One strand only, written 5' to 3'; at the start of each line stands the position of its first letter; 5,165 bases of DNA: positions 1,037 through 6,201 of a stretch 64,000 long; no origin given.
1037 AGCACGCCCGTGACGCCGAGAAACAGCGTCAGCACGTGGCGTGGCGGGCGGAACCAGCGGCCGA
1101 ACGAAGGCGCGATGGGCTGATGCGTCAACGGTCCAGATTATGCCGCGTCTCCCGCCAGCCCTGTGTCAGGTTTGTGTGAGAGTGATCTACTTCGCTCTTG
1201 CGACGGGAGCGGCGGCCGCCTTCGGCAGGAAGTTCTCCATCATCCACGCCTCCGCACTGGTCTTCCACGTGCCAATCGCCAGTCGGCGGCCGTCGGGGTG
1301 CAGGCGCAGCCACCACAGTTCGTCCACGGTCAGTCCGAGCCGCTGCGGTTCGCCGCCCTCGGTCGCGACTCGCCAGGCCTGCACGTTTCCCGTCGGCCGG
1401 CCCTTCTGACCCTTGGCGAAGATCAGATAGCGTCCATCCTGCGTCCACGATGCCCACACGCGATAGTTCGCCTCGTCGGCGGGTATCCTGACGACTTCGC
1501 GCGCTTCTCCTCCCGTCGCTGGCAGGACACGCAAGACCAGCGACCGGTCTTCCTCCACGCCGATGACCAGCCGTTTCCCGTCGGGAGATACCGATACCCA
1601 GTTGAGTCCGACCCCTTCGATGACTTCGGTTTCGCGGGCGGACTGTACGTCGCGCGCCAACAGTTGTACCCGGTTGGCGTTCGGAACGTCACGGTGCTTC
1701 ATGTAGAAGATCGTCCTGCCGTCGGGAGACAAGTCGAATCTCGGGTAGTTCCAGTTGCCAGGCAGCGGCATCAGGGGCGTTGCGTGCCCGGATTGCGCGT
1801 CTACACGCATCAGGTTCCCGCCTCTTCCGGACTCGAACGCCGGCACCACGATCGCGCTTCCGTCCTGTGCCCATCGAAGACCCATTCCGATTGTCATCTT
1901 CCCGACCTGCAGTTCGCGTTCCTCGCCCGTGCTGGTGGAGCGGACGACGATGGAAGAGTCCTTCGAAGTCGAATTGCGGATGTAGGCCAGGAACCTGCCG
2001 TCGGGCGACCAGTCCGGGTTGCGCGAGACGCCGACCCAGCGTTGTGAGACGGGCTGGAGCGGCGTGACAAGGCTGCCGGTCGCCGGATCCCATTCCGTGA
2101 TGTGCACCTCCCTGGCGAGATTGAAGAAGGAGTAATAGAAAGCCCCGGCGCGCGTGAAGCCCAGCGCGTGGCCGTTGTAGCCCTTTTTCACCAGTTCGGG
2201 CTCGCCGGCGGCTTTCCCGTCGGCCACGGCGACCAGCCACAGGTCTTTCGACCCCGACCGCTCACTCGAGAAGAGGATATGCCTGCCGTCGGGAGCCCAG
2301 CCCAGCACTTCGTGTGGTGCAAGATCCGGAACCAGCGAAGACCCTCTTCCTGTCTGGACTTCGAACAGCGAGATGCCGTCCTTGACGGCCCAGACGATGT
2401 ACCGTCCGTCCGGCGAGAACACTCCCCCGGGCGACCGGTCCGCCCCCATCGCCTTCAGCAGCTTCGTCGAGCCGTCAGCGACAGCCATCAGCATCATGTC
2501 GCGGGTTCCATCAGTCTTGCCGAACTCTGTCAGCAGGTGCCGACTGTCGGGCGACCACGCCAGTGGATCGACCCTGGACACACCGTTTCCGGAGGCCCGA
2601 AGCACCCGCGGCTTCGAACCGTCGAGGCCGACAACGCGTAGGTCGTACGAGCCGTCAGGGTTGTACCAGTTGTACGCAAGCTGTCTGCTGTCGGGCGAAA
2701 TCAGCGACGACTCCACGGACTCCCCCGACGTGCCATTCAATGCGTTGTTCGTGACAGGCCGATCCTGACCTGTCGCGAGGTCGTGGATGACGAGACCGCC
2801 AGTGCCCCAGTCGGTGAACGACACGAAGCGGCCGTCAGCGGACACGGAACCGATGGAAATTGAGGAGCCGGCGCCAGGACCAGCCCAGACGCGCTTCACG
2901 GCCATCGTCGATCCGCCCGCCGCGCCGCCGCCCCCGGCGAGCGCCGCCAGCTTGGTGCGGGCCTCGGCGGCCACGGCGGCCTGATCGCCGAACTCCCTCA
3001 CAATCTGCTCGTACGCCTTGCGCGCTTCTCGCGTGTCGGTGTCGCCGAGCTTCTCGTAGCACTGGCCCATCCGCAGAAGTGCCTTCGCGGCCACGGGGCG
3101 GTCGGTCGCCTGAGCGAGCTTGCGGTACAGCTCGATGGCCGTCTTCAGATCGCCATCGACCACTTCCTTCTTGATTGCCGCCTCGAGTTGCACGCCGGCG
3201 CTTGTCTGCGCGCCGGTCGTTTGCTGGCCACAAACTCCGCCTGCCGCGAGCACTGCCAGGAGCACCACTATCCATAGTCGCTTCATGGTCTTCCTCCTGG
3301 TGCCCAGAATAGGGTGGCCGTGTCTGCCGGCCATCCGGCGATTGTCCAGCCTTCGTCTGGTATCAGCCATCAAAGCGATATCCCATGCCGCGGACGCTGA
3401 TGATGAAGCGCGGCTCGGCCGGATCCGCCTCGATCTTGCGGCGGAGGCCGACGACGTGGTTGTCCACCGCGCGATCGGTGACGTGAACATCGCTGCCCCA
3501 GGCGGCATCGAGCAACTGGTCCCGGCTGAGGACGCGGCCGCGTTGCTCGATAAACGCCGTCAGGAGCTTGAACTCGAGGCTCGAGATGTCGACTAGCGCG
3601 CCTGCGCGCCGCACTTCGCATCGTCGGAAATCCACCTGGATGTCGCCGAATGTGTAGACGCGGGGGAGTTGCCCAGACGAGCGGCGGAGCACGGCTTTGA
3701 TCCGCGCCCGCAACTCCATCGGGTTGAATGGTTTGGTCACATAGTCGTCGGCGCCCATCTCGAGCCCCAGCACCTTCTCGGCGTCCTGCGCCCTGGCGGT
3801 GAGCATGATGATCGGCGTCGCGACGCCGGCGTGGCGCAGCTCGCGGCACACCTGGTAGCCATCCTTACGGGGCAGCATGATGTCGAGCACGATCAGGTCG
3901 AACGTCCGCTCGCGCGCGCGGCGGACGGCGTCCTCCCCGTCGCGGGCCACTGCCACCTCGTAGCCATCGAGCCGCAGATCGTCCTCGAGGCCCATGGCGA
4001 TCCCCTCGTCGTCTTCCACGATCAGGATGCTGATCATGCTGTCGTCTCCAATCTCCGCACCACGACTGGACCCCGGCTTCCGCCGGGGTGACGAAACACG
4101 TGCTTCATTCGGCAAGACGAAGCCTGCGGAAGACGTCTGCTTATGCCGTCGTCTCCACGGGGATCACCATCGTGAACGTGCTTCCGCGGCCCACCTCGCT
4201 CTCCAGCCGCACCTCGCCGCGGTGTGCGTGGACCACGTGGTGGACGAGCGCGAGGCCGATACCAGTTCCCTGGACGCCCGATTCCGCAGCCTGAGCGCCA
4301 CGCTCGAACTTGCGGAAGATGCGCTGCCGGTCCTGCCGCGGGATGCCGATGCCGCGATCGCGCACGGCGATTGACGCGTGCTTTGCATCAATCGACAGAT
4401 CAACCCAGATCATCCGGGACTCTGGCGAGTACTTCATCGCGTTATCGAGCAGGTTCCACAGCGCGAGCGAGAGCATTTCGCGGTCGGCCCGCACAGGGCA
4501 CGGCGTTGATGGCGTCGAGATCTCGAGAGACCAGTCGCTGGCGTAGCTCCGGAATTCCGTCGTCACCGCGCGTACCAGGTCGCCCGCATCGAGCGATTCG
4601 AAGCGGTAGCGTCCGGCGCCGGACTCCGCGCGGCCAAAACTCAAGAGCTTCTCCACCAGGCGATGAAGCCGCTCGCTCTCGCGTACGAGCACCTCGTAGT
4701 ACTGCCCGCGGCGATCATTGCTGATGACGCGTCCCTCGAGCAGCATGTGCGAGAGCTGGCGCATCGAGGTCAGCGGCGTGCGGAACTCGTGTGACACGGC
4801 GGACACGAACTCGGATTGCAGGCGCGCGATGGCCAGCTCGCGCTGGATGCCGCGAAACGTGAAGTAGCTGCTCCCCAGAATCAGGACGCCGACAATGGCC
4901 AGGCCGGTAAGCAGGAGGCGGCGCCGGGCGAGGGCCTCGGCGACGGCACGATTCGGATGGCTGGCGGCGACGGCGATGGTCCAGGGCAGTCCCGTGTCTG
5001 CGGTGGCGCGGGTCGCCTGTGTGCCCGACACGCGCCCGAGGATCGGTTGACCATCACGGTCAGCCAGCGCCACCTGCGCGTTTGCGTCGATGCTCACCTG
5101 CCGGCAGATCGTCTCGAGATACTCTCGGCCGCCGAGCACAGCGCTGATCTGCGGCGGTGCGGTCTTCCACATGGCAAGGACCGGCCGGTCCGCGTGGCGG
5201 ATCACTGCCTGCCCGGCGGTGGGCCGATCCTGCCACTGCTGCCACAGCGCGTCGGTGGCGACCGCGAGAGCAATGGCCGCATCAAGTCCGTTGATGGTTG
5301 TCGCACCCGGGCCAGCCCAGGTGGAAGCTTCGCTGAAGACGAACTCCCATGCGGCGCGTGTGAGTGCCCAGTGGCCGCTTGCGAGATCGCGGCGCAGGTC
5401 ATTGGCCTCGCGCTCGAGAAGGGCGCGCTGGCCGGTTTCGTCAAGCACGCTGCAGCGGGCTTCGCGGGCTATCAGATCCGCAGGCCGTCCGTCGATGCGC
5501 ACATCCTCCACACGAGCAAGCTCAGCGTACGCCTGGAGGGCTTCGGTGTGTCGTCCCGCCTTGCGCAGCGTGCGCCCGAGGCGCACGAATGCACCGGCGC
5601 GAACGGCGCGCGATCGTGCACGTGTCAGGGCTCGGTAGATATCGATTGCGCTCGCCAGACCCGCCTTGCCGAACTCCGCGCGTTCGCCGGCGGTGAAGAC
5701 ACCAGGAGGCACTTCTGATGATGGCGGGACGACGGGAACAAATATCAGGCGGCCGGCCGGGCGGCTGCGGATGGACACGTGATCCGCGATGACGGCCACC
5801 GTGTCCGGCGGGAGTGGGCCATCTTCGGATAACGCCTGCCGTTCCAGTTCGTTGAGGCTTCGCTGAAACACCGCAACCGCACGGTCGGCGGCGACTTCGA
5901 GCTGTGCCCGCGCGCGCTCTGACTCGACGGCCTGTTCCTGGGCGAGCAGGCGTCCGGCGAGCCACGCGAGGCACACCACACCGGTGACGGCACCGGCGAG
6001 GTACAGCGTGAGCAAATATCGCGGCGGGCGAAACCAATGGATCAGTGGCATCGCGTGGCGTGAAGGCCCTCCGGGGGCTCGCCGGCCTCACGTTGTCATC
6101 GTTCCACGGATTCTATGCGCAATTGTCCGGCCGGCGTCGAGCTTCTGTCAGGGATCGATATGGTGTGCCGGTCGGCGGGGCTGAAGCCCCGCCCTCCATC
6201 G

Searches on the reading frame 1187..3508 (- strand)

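Call 70: search_protein_families(library=pfam, proteins=[window:1187-3508:-], max_evalue=0.001)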
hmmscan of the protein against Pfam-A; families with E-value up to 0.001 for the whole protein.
window:1187-3508:- (773 aa): 6 families
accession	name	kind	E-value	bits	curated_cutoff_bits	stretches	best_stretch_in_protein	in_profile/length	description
PF07676.18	PD40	-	2.1e-21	75.7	20.9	1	404-424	16-37/38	WD40-like Beta Propeller Repeat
PF25174.1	Beta-prop_THOC3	-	6.2e-12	45.5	305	0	620-760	75-203/272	THOC3 beta-propeller domain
PF13174.12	TPR_6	-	2.4e-06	28.2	26.3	1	143-173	2-30/33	Tetratricopeptide repeat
PF00930.27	DPPIV_N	-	0.00012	21.4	22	0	497-514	47-122/354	Dipeptidyl peptidase IV (DPP IV) N-terminal region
PF00400.38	WD40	-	0.00051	20.9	27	0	301-327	5-28/39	WD domain, G-beta repeat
PF14559.12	TPR_19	-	0.00057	20.6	25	0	119-181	5-63/68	Tetratricopeptide repeat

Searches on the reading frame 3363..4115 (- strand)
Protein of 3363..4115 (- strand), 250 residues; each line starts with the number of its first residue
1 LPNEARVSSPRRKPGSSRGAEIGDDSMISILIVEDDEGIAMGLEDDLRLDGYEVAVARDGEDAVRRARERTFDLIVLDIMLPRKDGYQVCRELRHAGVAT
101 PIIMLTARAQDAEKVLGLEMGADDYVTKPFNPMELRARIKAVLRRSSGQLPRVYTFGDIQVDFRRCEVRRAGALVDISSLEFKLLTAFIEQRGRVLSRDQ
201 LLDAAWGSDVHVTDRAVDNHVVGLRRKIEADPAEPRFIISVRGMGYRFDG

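Call 70: search_protein_families(library=pfam, proteins=[window:3363-4115:-], max_evalue=0.001)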
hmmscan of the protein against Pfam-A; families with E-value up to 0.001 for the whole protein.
window:3363-4115:- (250 aa): 3 families
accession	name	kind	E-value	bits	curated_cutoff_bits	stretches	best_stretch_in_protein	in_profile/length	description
PF00072.30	Response_reg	-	5.5e-31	107.5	30.2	1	30-140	1-111/111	Response regulator receiver domain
PF00486.34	Trans_reg_C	-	4.6e-24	84.7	26.2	1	175-248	4-77/77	Transcriptional regulatory protein, C terminal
PF21695.3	GlnR_1st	-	0.00078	19.8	27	0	53-140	25-108/111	Transcription regulator GlnR, N-terminal domain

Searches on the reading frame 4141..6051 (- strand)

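Call 16: search_protein_families(library=pfam, proteins=[window:4141-6051:-])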
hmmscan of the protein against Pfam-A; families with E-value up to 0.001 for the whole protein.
window:4141-6051:- (636 aa): 2 families
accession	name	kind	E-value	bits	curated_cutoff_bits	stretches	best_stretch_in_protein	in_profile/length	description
PF02518.31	HATPase_c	-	4.4e-27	95.2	26.4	1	523-633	2-110/111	Histidine kinase-, DNA gyrase B-, and HSP90-like ATPase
PF00512.31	HisKA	-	1.4e-16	60.7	26.9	1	412-478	2-66/66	His Kinase A (phospho-acceptor) domain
